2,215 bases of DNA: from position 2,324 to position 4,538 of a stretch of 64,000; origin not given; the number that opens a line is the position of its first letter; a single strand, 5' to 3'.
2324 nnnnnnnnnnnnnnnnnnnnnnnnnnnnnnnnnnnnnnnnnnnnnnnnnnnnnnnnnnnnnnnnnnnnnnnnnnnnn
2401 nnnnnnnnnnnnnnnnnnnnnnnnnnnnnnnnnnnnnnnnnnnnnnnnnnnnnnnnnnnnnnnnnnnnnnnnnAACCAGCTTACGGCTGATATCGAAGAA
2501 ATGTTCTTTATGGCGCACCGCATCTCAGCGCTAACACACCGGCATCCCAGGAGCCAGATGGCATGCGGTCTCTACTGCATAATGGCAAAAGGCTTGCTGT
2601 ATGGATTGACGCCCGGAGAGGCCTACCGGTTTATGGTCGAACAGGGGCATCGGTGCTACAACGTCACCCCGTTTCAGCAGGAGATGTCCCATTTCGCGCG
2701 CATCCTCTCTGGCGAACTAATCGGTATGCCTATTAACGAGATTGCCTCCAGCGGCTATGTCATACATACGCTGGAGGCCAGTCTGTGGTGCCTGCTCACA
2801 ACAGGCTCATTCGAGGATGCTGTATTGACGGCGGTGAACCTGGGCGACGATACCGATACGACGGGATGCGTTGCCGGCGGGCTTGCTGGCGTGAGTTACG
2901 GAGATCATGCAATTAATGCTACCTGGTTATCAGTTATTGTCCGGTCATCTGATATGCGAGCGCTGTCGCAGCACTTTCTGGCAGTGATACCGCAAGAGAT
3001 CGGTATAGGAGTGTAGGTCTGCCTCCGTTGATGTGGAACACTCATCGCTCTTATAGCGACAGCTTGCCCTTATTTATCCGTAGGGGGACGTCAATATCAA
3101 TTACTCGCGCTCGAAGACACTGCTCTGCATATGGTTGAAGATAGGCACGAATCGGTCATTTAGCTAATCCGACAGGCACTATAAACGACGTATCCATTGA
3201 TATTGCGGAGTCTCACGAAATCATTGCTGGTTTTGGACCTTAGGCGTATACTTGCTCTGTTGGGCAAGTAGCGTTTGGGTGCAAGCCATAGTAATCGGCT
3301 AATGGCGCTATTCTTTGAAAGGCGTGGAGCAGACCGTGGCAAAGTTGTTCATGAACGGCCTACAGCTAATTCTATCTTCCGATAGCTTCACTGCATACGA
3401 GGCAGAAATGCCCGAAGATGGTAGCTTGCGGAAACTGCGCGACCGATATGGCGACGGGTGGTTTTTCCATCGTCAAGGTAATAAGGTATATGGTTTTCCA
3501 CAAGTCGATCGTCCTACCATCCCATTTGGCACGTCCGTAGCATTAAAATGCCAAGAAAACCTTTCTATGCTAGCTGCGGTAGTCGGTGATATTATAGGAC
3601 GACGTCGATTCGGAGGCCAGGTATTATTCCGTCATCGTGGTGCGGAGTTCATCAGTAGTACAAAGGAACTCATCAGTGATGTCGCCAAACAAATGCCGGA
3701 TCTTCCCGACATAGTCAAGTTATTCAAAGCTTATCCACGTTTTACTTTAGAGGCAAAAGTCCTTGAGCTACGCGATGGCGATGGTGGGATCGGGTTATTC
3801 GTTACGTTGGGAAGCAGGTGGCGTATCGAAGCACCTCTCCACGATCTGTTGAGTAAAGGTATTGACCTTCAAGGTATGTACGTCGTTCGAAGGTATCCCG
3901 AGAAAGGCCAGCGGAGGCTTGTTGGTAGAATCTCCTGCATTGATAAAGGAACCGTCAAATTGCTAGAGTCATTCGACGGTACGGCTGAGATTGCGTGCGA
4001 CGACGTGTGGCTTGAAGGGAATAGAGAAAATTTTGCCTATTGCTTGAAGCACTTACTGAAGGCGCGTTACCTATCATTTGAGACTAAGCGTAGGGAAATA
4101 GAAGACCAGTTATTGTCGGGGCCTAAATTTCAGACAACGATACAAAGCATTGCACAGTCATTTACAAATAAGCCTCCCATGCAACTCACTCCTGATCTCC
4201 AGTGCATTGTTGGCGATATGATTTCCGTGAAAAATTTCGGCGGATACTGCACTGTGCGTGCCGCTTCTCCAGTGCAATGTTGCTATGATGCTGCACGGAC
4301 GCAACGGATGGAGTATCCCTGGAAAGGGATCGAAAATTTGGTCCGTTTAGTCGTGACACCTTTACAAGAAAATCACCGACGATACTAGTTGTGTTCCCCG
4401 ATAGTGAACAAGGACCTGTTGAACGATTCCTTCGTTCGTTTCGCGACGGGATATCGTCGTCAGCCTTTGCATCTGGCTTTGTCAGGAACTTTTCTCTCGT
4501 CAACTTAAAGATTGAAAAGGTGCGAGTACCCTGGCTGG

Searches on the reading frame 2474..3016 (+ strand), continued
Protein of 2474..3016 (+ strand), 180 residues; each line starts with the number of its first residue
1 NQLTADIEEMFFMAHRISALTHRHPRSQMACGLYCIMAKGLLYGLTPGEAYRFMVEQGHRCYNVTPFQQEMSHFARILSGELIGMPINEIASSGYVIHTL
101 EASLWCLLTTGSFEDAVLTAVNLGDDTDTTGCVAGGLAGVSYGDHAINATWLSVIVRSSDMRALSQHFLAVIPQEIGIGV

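Call 53: find_encoding_contigs(protein=P0138, flank=5000, max_places=1)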
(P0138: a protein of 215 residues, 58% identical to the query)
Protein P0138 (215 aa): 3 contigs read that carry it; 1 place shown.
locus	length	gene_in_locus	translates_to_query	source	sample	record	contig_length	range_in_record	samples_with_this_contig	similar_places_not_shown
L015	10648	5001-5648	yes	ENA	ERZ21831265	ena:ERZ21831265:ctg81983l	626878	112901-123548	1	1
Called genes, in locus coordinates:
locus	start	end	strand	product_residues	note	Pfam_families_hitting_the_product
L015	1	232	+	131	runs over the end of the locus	PF00903:Glyoxalase, PF13669:Glyoxalase_4 (weak)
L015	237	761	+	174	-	-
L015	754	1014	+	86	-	-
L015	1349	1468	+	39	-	-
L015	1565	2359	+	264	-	PF00753:Lactamase_B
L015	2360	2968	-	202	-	PF00857:Isochorismatase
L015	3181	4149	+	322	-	PF20208:ARPP-1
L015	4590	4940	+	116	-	PF03747:ADP_ribosyl_GH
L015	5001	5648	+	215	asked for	PF03747:ADP_ribosyl_GH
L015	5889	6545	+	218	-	-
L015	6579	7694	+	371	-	PF01208:URO-D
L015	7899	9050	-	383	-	PF07833:Cu_amine_oxidN1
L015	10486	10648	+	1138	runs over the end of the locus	PF00704:Glyco_hydro_18, PF01522:Polysacc_deac_1, PF13506:Glyco_transf_21, PF13641:Glyco_tranf_2_3, PF00535:Glycos_transf_2, PF10111:Glyco_tranf_2_2, PF01644:Chitin_synth_1, PF13632:Glyco_trans_2_3, +1 more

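Call 54: find_encoding_contigs(protein=P0164, flank=5000, max_places=1)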
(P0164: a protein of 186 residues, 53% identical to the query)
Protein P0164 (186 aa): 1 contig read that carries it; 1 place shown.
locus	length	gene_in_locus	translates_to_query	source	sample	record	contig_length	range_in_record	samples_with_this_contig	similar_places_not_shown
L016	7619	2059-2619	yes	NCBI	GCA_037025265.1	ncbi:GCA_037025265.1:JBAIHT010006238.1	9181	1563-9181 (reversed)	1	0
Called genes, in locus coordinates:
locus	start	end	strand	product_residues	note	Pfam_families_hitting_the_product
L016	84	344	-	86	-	-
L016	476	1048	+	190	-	PF01794:Ferric_reduct (weak)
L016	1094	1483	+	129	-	PF20393:Pro_CA_2 (weak)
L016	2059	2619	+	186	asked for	PF03747:ADP_ribosyl_GH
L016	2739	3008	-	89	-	-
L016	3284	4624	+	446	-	PF07690:MFS_1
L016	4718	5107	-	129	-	-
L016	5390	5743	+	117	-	PF13451:zf_Tbcl, PF23477:zf_Tbcl_2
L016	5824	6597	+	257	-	PF03372:Exo_endo_phos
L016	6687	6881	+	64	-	-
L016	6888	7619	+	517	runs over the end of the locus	PF00083:Sugar_tr (weak), PF12832:MFS_1_like (weak), PF07690:MFS_1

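Call 62: predict_structure(alignment_id=A3)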
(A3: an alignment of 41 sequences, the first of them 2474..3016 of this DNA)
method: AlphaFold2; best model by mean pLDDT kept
length: 180 residues; sequences in the alignment: 41
mean_pLDDT: 93.0   pTM: 0.87
mean pLDDT of the five models: 93.0, 91.9, 91.7, 90.7, 89.9
residues with pLDDT >= 90: 151; 70-90: 22; 50-70: 6; < 50: 1
segments of 3 or more residues with pLDDT < 50: none
pLDDT, mean of each block of 10 residues (from residue 1): 76 91 95 97 97 98 96 98 97 96 98 98 94 97 94 91 89 72
secondary structure, 60 per line:
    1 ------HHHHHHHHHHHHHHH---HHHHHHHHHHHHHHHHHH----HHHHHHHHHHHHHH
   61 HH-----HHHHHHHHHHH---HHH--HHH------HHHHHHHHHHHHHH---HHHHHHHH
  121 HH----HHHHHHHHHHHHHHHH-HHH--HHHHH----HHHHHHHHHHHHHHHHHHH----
elements in order: H7-21 H25-42 H47-62 H68-78 H96-109 H113-122 H127-142 H149-153 H158-176

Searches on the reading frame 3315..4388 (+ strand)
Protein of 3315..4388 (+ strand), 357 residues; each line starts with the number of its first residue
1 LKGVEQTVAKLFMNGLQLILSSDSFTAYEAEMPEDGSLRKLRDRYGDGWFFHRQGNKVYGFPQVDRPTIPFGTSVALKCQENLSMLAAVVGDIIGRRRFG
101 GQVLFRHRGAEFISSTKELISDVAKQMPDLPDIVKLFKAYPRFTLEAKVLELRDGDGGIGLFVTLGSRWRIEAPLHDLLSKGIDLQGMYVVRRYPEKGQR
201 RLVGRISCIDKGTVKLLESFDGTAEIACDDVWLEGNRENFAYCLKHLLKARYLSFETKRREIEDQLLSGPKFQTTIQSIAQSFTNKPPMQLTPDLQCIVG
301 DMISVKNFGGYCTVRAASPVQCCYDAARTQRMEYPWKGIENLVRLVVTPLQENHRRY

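Call 3: search_protein_families(library=pfam, proteins=[window:3315-4388:+], max_evalue=0.1)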
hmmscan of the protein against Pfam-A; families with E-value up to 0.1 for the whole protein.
window:3315-4388:+ (357 aa): 0 families

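Call 4: search_protein_families(library=padloc, proteins=[window:3315-4388:+], max_evalue=0.01)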
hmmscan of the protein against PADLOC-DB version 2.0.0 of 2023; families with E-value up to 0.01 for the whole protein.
window:3315-4388:+ (357 aa): 1 family
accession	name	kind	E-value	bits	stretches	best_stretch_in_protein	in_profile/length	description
PDLC02379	pAgo_II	-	6.1e-45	151.8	1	12-341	2-314/724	Class II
